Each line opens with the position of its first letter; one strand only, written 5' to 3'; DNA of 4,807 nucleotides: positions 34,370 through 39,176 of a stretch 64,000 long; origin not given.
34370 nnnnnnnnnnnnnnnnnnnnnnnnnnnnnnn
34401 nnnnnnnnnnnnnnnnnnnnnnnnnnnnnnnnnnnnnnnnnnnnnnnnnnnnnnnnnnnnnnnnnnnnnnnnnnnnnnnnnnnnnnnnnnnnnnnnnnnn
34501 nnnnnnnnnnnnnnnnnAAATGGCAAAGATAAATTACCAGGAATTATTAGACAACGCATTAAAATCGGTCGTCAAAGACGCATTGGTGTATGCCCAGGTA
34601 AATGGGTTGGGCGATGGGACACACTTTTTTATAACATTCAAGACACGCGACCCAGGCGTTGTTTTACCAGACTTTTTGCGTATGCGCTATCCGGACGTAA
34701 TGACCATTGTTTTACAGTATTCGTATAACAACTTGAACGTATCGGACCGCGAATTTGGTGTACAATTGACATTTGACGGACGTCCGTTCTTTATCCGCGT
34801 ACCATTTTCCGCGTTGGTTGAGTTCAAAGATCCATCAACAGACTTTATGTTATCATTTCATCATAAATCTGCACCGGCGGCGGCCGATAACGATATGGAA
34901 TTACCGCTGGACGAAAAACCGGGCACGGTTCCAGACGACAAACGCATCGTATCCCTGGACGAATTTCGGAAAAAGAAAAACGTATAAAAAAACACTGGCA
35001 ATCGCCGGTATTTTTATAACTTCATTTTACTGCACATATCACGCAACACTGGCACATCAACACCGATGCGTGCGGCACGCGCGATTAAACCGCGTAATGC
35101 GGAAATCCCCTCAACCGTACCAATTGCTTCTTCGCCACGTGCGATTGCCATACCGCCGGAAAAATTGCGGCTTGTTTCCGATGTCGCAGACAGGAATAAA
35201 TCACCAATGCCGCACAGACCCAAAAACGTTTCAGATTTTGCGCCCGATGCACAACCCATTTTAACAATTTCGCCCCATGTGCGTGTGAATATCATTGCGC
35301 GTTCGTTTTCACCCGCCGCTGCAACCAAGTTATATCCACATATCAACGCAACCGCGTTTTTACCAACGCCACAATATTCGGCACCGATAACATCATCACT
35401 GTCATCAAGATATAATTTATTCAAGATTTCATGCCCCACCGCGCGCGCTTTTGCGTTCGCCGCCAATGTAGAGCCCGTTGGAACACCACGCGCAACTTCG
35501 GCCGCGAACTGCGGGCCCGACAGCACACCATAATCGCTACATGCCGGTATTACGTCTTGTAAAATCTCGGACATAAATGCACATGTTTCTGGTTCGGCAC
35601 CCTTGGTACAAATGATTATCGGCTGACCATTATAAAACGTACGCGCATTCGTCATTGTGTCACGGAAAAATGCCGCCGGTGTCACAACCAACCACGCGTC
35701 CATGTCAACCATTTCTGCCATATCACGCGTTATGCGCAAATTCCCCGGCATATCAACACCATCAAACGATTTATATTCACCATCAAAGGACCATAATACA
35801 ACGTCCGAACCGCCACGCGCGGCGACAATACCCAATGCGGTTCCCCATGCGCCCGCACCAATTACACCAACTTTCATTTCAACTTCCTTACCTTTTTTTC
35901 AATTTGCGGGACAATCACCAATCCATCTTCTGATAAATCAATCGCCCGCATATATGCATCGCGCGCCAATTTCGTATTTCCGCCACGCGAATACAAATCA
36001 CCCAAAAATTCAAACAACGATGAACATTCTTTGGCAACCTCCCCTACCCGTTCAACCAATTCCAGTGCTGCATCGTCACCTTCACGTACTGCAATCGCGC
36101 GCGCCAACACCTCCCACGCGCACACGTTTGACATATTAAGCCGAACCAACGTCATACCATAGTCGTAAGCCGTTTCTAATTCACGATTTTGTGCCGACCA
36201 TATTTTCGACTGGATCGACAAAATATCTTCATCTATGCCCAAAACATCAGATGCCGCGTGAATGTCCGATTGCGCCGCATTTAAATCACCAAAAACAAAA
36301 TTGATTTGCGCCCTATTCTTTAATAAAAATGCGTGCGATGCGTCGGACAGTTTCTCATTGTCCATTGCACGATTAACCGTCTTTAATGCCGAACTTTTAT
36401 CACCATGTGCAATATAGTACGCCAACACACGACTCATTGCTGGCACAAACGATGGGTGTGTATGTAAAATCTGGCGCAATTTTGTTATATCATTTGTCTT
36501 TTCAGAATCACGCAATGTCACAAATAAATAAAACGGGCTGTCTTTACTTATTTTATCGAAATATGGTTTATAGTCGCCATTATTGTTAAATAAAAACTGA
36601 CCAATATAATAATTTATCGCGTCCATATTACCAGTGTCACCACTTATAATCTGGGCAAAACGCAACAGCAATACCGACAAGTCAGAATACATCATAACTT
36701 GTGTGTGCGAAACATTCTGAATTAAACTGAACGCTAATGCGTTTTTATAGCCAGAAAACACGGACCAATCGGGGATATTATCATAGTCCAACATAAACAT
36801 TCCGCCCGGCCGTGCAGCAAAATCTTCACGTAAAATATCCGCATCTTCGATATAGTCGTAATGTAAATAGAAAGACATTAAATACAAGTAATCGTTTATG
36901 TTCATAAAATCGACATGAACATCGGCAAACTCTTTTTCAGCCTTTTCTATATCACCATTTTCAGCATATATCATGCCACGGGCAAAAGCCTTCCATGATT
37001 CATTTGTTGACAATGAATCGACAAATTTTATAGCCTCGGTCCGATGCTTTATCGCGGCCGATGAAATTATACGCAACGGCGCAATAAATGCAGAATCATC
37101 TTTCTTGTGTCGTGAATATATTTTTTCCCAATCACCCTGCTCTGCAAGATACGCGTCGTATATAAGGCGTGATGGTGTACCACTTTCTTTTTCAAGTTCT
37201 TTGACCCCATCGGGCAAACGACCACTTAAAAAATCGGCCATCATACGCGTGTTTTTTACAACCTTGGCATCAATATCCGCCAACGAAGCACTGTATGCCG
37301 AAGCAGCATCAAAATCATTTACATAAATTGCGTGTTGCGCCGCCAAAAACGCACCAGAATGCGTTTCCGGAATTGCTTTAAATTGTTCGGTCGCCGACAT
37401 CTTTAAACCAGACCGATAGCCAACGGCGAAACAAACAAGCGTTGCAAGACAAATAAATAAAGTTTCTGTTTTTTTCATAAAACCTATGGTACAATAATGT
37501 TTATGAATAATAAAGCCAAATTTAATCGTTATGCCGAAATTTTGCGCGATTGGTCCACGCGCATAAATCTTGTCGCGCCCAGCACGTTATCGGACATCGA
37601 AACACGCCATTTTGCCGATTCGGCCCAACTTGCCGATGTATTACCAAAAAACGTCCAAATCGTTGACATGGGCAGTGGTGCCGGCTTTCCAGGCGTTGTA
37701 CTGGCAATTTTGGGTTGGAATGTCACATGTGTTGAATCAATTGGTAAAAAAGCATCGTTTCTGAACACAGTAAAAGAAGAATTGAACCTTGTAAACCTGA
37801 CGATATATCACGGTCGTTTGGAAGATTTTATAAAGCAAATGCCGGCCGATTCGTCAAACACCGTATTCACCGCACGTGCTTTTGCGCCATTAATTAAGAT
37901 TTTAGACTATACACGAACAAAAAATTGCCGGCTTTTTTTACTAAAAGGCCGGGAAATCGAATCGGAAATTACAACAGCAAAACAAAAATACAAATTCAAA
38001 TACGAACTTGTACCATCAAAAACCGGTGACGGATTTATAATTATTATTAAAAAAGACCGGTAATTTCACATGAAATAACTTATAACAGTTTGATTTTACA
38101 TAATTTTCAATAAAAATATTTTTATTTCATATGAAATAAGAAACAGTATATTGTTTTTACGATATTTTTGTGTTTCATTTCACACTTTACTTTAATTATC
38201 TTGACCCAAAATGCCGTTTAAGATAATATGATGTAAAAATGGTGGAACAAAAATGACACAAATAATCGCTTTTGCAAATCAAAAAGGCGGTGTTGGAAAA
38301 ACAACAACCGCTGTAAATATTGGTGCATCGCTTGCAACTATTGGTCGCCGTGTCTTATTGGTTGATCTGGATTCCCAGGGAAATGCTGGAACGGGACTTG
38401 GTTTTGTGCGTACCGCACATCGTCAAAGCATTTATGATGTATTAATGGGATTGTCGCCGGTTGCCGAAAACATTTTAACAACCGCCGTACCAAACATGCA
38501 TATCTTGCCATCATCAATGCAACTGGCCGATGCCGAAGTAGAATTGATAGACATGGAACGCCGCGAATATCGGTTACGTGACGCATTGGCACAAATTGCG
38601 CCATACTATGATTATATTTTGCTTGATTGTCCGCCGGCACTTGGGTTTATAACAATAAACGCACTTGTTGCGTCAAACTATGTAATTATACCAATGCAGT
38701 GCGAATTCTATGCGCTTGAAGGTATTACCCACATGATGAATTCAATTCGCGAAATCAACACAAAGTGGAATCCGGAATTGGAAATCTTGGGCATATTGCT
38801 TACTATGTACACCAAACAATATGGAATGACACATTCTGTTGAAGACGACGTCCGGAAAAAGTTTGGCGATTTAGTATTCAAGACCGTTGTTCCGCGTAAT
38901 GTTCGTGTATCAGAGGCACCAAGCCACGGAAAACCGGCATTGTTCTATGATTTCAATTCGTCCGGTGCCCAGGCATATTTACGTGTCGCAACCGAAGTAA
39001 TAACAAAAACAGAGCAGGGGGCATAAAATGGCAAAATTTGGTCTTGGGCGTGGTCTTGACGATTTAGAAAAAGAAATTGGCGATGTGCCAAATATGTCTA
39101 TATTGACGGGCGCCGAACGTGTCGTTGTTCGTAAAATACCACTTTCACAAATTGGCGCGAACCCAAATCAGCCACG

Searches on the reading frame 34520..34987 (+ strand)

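Call 72: search_protein_families(library=pfam, proteins=[window:34520-34987:+], max_evalue=0.001)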
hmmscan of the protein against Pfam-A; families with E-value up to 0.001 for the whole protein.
window:34520-34987:+ (155 aa): 1 family
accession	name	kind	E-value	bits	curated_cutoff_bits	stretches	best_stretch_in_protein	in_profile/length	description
PF04386.18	SspB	-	2.5e-28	99.5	27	1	11-127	4-120/156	Stringent starvation protein B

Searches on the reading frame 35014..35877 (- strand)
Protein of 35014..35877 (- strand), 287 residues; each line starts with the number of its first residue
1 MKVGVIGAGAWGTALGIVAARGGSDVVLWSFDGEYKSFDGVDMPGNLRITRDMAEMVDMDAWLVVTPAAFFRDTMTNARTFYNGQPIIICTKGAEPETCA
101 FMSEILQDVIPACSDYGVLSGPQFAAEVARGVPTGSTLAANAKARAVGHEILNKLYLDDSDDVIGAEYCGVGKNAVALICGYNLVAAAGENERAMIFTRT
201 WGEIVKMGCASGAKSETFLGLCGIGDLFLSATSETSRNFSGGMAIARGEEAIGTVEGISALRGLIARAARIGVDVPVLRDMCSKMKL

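Call 44: search_protein_families(library=pfam, proteins=[window:35014-35877:-], max_evalue=0.001)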
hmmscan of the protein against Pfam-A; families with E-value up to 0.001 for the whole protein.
window:35014-35877:- (287 aa): 3 families
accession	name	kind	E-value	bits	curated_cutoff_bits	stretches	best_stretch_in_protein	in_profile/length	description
PF01210.29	NAD_Gly3P_dh_N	-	4.3e-30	105.2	23.1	1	2-144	1-156/158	NAD-dependent glycerol-3-phosphate dehydrogenase N-terminus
PF07479.19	NAD_Gly3P_dh_C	-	1.2e-26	94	25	1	162-280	1-126/142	NAD-dependent glycerol-3-phosphate dehydrogenase C-terminus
PF20618.3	GPD_NAD_C_bact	-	4.9e-09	37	27.6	1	222-279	1-64/66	Bacterial GPD, NAD-dependent C-terminal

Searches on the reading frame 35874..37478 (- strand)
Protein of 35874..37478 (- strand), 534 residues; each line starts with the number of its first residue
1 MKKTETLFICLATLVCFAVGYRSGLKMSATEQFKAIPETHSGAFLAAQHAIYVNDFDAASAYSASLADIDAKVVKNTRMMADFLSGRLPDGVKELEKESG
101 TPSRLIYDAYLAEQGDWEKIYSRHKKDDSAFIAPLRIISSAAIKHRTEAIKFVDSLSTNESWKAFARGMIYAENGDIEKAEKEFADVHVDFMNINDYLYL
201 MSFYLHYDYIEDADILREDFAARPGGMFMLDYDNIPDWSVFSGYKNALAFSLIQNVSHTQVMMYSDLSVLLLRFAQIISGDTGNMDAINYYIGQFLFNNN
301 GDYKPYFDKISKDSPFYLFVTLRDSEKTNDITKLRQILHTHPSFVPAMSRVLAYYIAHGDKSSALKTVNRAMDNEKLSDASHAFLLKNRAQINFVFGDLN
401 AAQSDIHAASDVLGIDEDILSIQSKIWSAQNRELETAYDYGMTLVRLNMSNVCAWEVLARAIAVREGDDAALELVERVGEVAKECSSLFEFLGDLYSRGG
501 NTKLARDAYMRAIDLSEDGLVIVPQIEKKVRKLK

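Call 17: search_protein_families(library=pfam, proteins=[window:35874-37478:-], max_evalue=0.00001)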
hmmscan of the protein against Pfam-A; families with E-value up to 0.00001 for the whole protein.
window:35874-37478:- (534 aa): 3 families
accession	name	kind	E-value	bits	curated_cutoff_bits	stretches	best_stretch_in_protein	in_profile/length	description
PF10602.15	RPN7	-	2.8e-07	30.8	29.6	0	348-432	39-114/174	26S proteasome subunit RPN7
PF13181.12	TPR_8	-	2.8e-06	27.5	25.7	0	491-518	6-33/34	Tetratricopeptide repeat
PF13424.12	TPR_12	-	6.8e-06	26.6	30.1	0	469-517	27-76/77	Tetratricopeptide repeat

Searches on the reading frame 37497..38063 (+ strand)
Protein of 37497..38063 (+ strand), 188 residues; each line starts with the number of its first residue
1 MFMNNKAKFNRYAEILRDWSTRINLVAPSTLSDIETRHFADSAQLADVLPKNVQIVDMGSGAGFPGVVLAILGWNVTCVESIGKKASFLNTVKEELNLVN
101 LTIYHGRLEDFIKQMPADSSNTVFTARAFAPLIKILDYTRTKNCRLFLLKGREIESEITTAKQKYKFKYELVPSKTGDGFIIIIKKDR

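Call 72: search_protein_families(library=pfam, proteins=[window:37497-38063:+], max_evalue=0.001)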
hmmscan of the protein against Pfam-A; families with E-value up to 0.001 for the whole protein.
window:37497-38063:+ (188 aa): 2 families
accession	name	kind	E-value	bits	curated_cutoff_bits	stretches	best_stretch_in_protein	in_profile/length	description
PF02527.21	GidB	-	4.2e-38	131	27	1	6-169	2-167/184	rRNA small subunit methyltransferase G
PF03848.20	TehB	-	0.00043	20.2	20.4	1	46-103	26-82/193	Tellurite resistance protein TehB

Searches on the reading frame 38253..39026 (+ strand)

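Call 44: search_protein_families(library=pfam, proteins=[window:38253-39026:+], max_evalue=0.001)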
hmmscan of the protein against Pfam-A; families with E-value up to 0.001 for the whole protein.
window:38253-39026:+ (257 aa): 8 families
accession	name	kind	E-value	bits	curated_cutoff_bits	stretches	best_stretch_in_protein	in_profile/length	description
PF13614.12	AAA_31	-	4.3e-64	216.1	27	1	3-178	2-177/177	AAA domain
PF01656.29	CbiA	-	2e-25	89.6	25.4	1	5-228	1-124/125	CobQ/CobB/MinD/ParA nucleotide binding domain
PF09140.17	MipZ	-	7.2e-12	45.6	20.7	1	4-42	2-40/262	ATPase MipZ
PF10609.15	ParA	-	1.5e-10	41.3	27.1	1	2-249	3-245/246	NUBPL iron-transfer P-loop NTPase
PF06564.18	CBP_BcsQ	-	6.5e-09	36.1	21.3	1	4-145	3-142/234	Cellulose biosynthesis protein BcsQ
PF00142.24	Fer4_NifH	-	4e-08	33.5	25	1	10-45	7-42/271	4Fe-4S iron sulfur cluster binding proteins, NifH/frxC family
PF02374.21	ArsA_ATPase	-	3.7e-05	23.5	24.3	1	7-40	5-38/305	Anion-transporting ATPase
PF07015.17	VirC1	-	0.0004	20.2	24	1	3-41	2-40/231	VirC1 protein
